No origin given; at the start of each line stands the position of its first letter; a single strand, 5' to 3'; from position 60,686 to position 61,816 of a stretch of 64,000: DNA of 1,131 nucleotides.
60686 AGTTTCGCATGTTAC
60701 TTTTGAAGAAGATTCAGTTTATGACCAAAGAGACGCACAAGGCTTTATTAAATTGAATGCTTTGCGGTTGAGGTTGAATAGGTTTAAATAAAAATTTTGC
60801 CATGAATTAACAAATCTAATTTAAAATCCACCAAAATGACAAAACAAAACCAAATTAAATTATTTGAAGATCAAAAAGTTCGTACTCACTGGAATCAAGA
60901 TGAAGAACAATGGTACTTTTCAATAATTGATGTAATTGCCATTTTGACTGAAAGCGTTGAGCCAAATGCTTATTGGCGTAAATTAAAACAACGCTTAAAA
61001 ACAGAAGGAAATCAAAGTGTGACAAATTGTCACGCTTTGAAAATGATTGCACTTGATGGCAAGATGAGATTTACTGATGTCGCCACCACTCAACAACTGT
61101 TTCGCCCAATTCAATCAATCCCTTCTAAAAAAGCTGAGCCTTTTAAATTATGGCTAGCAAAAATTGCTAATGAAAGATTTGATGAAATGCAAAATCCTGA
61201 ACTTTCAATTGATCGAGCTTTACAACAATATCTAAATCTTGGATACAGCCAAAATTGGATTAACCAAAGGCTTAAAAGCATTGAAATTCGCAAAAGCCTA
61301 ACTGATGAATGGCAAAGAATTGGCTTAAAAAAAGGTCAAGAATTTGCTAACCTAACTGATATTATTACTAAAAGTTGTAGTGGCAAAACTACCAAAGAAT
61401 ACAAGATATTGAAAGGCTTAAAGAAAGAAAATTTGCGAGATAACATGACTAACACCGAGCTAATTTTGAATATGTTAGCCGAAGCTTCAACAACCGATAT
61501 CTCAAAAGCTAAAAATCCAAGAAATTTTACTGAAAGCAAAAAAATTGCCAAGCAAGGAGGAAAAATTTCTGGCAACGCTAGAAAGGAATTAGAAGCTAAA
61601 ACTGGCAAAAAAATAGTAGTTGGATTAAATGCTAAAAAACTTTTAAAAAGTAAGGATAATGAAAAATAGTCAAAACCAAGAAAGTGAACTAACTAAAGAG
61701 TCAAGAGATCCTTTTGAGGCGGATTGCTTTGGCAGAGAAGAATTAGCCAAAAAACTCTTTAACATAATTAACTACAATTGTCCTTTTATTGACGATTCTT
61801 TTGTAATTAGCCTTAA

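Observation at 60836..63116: Bro-N/DinD-like + soluble KAP NTPase two-gene cassette between argG and pgk: candidate undescribed conflict/defence module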

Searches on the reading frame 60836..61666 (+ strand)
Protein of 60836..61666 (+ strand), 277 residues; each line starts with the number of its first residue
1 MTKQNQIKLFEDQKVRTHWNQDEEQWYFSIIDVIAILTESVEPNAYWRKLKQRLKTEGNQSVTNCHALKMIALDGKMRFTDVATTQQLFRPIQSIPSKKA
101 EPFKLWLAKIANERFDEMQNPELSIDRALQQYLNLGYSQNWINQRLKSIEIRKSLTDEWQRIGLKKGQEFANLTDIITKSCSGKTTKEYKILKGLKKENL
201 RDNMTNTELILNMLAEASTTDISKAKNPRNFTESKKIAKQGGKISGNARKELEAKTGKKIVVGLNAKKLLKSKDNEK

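Call 3: search_protein_families(library=pfam, proteins=[window:60836-61666:+], max_evalue=1)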
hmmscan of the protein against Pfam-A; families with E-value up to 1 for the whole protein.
window:60836-61666:+ (277 aa): 1 family
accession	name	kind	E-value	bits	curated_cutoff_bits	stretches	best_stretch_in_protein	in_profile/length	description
PF02498.22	Bro-N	-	1.9e-09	38.5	25.6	1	14-109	1-92/96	BRO family, N-terminal domain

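Call 4: search_protein_families(library=padloc, proteins=[window:60836-61666:+], max_evalue=1)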
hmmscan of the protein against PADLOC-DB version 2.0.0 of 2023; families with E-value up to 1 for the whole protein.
window:60836-61666:+ (277 aa): 2 families
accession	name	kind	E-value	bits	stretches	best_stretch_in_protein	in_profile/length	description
PDLC04920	PDC-S13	-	1.5e-131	436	1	1-275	1-275/286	-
PDLC04841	PDC-S04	-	1.1e-24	85.6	1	1-110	1-113/292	-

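Call 5: search_protein_families(library=ncbifam, proteins=[window:60836-61666:+], max_evalue=1)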
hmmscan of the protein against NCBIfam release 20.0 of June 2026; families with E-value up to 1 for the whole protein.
window:60836-61666:+ (277 aa): 3 families
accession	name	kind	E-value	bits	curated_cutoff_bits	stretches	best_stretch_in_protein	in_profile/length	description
NF033622.1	repair_DdrC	equivalog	0.00011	21.6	150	1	139-224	115-198/223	DNA damage response protein DdrC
NF008573.0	PRK11525.1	equivalog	0.01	15.2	242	1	135-227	132-226/288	DNA damage-inducible protein D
NF033456.1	RiPP_CCRG-2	domain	0.79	9.8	24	0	118-126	1-9/18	CCRG-2 family RiPP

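Call 8: find_homologous_proteins(query=window:60836-61666:+)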
Query window:60836-61666:+ (277 aa): 8000 proteins with E <= 0.001 among 8000 candidates; the best 120 are listed.
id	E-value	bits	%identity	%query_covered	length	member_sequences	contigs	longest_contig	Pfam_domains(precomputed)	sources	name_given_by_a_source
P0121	6.8e-176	601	100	100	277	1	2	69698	PF02498.23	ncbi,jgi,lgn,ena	-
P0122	6.1e-143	493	81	99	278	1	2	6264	PF02498.23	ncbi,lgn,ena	-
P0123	1.4e-141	488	81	99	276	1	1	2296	PF02498.23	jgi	-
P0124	1.1e-140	486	81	99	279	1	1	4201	PF02498.23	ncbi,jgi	jgi:hypothetical protein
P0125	2.5e-140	484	80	100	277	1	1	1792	PF02498.23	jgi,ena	jgi:hypothetical protein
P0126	2.7e-140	484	80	100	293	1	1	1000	PF02498.23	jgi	jgi:hypothetical protein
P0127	5.9e-140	483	80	99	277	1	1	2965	PF02498.23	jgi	-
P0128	1.3e-139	482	80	100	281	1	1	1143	PF02498.23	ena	-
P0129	1.6e-139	482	80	100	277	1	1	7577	PF02498.23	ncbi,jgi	jgi:hypothetical protein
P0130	1.9e-139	481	79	100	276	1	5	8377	PF02498.23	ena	-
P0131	4.4e-139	480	79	100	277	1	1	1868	PF02498.23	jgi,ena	-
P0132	4.5e-139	480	79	100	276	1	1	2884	PF02498.23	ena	-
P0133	6.1e-139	480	81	98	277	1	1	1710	PF02498.23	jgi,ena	jgi:hypothetical protein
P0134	7.0e-139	480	80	98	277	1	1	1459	PF02498.23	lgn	-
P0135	8.6e-139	479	80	98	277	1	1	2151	PF02498.23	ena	-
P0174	2.3e-132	458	80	97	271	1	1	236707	PF02498.23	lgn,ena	-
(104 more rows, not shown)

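Call 18: find_related_loci(query=window:60836-61666:+, collection=metagenome_contigs, flank=10000)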
Query window:60836-61666:+ (277 aa) in metagenome_contigs; peptide patterns used: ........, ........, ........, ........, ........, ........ (x = any residue, [..] = any of these).
600 stretches matched a pattern (row limit reached: there are more); 591 encode a relative of the query (tblastn E <= 1e-3); the best 80 are kept; 80 distinct loci.
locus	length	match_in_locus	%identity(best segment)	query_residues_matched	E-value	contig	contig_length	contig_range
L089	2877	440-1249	75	1-270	3e-142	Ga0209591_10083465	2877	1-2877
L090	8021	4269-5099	73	1-277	3e-135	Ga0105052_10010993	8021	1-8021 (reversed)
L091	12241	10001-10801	74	5-271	1e-133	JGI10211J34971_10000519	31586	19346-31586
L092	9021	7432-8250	73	1-273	3e-133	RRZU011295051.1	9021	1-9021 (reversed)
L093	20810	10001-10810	70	1-270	3e-132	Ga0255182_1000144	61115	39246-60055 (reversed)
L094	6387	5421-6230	72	1-270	3e-132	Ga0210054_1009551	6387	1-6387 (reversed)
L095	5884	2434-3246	73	1-271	2e-131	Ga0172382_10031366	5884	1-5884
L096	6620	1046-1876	70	1-277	3e-130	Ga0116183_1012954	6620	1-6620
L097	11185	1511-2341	70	1-277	2e-126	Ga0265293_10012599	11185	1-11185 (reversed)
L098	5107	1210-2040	68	1-277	8e-127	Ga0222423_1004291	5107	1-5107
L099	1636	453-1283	69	1-277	5e-136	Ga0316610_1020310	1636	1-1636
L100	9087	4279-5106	66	1-276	5e-125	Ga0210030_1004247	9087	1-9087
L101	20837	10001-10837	70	1-276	3e-125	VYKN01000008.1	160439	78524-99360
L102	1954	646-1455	71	1-270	4e-133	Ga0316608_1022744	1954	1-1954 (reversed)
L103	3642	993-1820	70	1-276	6e-127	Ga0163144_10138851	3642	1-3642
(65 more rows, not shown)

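Call 19: find_related_loci(query=window:60836-61666:+, collection=viral_contigs, flank=10000)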
Query window:60836-61666:+ (277 aa) in viral_contigs; peptide patterns used: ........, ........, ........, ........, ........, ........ (x = any residue, [..] = any of these).
183 stretches matched a pattern; 166 encode a relative of the query (tblastn E <= 1e-3); the best 80 are kept; 80 distinct loci.
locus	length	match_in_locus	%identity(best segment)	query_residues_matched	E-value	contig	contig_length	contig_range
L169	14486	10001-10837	65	1-276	1e-117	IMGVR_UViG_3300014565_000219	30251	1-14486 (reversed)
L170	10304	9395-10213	65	1-270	9e-116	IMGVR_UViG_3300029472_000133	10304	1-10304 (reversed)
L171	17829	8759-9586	61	1-276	4e-115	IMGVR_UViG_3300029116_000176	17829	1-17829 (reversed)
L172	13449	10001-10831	64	1-277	2e-114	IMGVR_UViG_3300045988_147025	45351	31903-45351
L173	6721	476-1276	65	1-267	7e-113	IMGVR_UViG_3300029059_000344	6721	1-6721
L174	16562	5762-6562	64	1-267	2e-112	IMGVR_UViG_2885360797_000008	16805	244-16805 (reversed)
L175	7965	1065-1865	64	1-267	2e-112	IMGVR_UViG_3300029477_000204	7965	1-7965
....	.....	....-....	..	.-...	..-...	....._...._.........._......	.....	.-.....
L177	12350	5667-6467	64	1-267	2e-112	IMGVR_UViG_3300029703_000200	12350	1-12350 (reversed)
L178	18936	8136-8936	64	1-267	2e-112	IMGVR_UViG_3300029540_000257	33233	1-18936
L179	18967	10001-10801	64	1-267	7e-112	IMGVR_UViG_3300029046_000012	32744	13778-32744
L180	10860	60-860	64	1-267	7e-112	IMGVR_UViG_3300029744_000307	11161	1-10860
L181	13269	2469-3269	64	1-267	7e-112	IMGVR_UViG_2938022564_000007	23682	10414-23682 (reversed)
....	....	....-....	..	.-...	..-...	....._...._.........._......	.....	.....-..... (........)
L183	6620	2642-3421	62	1-261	2e-111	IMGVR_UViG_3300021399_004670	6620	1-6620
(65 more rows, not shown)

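Call 32: search_solved_structures(query=A2, max_evalue=1, show_alignments=2)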
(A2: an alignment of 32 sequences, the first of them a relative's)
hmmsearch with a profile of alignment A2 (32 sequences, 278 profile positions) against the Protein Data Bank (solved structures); distinct sequences matched with E-value up to 1: 3.
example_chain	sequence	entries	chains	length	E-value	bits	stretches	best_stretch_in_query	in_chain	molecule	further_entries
2gop_A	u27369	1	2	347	0.2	14.2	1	183-272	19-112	Trilobed Protease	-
7udi_A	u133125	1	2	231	0.65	12.6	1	139-218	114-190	DNA damage response protein DdrC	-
6o8w_c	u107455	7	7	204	0.69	12.5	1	201-264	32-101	30S ribosomal protein S3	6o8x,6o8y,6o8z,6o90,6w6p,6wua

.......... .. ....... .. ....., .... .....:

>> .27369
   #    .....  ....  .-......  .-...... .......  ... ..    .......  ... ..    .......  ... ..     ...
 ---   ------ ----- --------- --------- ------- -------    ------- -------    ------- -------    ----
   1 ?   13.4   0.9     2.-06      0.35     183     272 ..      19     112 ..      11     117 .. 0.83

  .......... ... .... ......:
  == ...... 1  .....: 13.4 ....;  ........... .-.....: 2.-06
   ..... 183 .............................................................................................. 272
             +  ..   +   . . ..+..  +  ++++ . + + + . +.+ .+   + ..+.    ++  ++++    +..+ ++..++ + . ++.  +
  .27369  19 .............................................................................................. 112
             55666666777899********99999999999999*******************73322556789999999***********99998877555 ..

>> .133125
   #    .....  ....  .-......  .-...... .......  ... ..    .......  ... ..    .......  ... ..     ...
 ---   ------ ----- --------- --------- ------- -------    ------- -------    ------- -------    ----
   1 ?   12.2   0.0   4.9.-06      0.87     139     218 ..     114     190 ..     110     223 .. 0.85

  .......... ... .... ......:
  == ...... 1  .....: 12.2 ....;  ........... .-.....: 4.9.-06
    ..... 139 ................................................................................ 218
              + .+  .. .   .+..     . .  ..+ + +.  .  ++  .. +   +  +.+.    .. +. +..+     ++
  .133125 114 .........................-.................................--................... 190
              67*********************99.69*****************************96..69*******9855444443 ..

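Call 33: search_protein_families(library=phrogs, proteins=[window:60836-61666:+], max_evalue=0.001)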
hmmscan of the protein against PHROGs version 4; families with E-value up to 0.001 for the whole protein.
window:60836-61666:+ (277 aa): 2 families
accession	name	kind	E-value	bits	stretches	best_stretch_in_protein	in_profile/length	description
phrog_15286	-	unknown function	1.3e-117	392.7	1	2-268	2-268/274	-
phrog_28094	-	unknown function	9.7e-20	71.6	1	209-265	1-57/66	-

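Call 38: search_protein_families(library=pfam, alignment_id=A3, max_evalue=0.00001)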
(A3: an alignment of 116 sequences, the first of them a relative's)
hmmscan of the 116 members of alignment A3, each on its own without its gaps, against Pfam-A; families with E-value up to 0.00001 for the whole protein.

A. member 1, L089:21-350:+ (110 aa): 3 families
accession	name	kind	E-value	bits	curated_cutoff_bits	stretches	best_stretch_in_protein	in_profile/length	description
PF00326.27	Peptidase_S9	-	4.1e-16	59.5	22.6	1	3-110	97-211/213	Prolyl oligopeptidase family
PF01738.24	DLH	-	5.9e-08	33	21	1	33-103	133-204/217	Dienelactone hydrolase family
PF20434.5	BD-FAE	-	1.8e-06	28.1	26.8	1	24-69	170-215/215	BD-FAE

B. families by the number of members that match (of 116 scanned): 143 families (the first 25 are shown)
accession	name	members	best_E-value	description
PF04851.21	ResIII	6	2.1e-22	Type III restriction enzyme, res subunit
PF00270.35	DEAD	6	3.7e-13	DEAD/DEAH box helicase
PF02384.22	N6_Mtase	5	1.1e-110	N-6 DNA Methylase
PF22590.2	Cas3-like_C_2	5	1.2e-17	CRISPR-associated nuclease/helicase Cas3, C-terminal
PF07669.17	Eco57I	4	1e-37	Eco57I restriction-modification methylase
PF13335.12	Mg_chelatase_C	3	6.7e-35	Magnesium chelatase, subunit ChlI C-terminal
PF01420.25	Methylase_S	3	4.7e-34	Type I restriction modification DNA specificity domain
PF22679.2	T1R_D3-like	3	8.7e-34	Type I restriction enzyme subunit R domain 3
PF09704.15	Cas_Cas5d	3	5.9e-26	CRISPR-associated protein (Cas_Cas5)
PF12161.14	HsdM_N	3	1.4e-20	HsdM N-terminal domain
PF13715.12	CarbopepD_reg_2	3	8.2e-18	CarboxypepD_reg-like domain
PF04055.27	Radical_SAM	3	1.9e-14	Radical SAM superfamily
PF13620.12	CarboxypepD_reg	3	1.2e-11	Carboxypeptidase regulatory-like domain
PF13310.11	Virulence_RhuM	2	2.9e-105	Virulence protein RhuM family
PF01078.27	Mg_chelatase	2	7.8e-97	Magnesium chelatase, subunit ChlI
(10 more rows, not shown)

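Call 39: predict_structure(alignment_id=A2)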
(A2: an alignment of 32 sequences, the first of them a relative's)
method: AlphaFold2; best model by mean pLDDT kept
length: 277 residues; sequences in the alignment: 32
mean_pLDDT: 51.7   pTM: 0.38
mean pLDDT of the five models: 51.7, 51.6, 51.2, 46.9, 46.5
residues with pLDDT >= 90: 0; 70-90: 72; 50-70: 25; < 50: 180
segments of 3 or more residues with pLDDT < 50: 1-12, 109-156, 158-277
pLDDT, mean of each block of 10 residues (from residue 1): 36 68 75 82 86 77 72 80 77 74 57 37 40 42 43 45 43 43 44 37 33 30 31 37 41 42 36 37
secondary structure, 60 per line:
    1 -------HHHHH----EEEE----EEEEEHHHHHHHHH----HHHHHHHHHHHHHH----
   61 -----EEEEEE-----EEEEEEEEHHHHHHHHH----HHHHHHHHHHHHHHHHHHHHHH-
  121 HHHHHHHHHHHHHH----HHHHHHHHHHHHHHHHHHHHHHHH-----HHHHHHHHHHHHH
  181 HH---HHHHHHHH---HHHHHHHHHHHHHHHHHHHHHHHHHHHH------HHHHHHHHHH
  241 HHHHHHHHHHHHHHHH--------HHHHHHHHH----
elements in order: H8-12 E17-20 E25-29 H30-38 H43-56 E66-71 E77-84 H85-93 H98-119 H121-134 H139-162 H168-182 H186-193 H197-224 H231-256 H265-273

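Call 41: search_protein_families(library=padloc, alignment_id=A3, max_evalue=1e-10)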
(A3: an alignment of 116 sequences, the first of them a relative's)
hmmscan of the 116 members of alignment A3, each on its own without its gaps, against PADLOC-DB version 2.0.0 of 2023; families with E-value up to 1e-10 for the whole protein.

A. member 1, L089:21-350:+ (110 aa): 0 families

B. families by the number of members that match (of 116 scanned): 264 families (the first 25 are shown)
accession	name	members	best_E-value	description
PDLC01765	Cas3c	5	1e-202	-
PDLC01766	Cas3c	5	1.7e-189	-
PDLC01759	Cas3b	5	3.7e-105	-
PDLC02082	Cas3b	5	2.7e-99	-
PDLC01763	Cas3b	5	8.7e-72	-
PDLC01758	Cas3b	5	2.5e-66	-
PDLC01710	Cas3a1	5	2.5e-55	Cas3_1_CAS-I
PDLC01761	Cas3b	5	2.5e-44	-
PDLC01762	Cas3b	5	4.7e-44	-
PDLC01757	Cas3b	5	8.3e-44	-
PDLC01764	Cas3b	5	2.2e-43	-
PDLC01252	Cas3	5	2.3e-41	CAS-I; effector_G3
PDLC00938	Cas3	5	3e-41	CRISPR-associated helicase Cas3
PDLC02081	Cas3b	5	3.8e-29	-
PDLC01767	Cas3e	5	5.1e-27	-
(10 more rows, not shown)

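Call 55: find_encoding_contigs(protein=P0174, flank=8000, max_places=2)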
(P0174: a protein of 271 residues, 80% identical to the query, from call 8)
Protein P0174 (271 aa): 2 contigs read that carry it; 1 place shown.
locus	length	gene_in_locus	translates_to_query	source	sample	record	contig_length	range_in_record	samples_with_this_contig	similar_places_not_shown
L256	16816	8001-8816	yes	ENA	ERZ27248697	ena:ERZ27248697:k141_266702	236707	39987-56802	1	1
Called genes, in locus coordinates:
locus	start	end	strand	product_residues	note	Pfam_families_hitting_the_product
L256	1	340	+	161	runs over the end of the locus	PF05258:DciA (weak)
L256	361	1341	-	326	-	PF16881:LIAS_N, PF04055:Radical_SAM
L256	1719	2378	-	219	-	PF01895:PhoU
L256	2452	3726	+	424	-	PF02844:GARS_N, PF01071:GARS_A, PF02786:CPSase_L_D2, PF02222:ATP-grasp (weak), PF02843:GARS_C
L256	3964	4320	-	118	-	-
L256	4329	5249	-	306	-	PF01795:Methyltransf_5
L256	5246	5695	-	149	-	PF02381:MraZ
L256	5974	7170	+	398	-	PF00291:PALP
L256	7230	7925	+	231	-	PF14355:Abi_C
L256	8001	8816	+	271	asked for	PF02498:Bro-N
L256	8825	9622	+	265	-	PF00290:Trp_syntA, PF00977:His_biosynth (weak)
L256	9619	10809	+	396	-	PF01960:ArgJ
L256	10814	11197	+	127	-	-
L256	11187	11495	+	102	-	PF05164:ZapA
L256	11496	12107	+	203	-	PF01812:5-FTHF_cyc-lig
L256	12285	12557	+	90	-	PF00216:Bac_DNA_binding, PF18291:HU-HIG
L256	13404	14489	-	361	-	PF21088:MS_channel_1st, PF00924:MS_channel_2nd, PF21082:MS_channel_3rd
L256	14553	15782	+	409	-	PF00180:Iso_dh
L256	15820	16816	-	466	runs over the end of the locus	PF00474:SSF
